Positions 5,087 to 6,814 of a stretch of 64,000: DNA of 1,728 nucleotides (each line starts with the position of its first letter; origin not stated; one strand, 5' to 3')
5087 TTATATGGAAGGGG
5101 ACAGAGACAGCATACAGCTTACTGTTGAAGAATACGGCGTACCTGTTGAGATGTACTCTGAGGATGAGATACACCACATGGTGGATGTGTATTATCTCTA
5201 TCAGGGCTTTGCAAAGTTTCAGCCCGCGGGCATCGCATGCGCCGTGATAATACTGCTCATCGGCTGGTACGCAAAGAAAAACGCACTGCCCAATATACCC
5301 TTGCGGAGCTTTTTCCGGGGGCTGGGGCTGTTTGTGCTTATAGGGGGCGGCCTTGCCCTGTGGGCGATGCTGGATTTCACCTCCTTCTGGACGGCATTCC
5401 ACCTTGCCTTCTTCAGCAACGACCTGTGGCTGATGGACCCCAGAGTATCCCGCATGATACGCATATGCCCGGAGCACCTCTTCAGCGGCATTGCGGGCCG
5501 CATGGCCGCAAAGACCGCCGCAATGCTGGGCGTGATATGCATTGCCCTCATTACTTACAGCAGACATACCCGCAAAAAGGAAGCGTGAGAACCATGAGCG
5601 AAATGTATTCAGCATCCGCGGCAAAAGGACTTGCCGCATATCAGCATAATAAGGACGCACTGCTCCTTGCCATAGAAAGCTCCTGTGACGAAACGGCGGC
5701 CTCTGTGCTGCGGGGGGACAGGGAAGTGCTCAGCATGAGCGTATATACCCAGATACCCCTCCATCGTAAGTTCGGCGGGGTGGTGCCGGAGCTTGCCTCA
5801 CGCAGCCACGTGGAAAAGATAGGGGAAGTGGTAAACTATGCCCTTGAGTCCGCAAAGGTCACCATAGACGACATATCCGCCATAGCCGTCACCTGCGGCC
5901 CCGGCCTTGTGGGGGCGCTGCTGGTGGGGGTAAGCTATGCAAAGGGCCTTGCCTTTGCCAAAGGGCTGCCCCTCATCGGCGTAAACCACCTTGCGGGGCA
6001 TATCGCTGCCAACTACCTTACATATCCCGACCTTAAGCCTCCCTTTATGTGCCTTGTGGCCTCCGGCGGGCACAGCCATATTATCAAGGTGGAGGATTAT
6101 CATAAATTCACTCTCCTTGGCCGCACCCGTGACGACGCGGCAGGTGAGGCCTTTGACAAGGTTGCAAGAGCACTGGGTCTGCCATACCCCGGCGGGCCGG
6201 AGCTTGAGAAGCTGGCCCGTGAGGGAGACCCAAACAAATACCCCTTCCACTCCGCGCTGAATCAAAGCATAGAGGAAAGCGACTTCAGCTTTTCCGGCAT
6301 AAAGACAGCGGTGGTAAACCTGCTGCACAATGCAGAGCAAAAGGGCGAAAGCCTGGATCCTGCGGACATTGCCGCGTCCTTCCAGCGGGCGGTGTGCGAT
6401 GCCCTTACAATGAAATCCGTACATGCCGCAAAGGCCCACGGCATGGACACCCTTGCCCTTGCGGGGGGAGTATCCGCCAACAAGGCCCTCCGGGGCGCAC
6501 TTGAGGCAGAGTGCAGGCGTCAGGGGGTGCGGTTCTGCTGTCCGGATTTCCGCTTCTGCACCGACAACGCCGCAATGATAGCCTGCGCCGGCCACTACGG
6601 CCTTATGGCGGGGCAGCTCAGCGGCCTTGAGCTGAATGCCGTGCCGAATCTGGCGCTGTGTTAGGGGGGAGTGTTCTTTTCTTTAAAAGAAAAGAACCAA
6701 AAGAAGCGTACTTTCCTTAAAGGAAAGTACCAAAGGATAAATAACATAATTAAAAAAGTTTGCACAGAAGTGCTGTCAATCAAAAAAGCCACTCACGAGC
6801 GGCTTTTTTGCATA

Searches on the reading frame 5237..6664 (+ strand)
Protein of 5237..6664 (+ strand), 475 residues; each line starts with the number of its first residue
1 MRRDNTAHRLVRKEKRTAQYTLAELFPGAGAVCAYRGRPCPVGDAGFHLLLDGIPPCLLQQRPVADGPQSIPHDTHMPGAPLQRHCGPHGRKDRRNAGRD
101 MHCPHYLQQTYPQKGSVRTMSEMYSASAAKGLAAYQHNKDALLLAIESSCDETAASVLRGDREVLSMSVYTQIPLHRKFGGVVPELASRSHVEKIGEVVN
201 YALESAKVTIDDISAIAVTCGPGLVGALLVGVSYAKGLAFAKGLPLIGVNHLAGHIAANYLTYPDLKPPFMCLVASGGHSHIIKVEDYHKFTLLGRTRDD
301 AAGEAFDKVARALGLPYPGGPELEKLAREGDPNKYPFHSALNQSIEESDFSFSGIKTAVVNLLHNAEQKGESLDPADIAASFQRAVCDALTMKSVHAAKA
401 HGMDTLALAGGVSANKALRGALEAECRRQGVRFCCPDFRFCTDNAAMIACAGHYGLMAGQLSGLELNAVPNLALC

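Call 60: search_protein_families(library=pfam, proteins=[window:5237-6664:+], max_evalue=0.00001)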
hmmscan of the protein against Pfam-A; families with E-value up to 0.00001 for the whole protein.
window:5237-6664:+ (475 aa): 2 families
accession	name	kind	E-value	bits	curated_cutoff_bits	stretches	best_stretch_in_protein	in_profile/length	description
PF00814.31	TsaD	-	7.9e-95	318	24.8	1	163-449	1-263/264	tRNA N6-adenosine threonylcarbamoyltransferase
PF22521.2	HypF_C_2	-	2.4e-09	37.8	27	1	321-437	121-228/241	Carbamoyltransferase, Kae1-like Domain, second subdomain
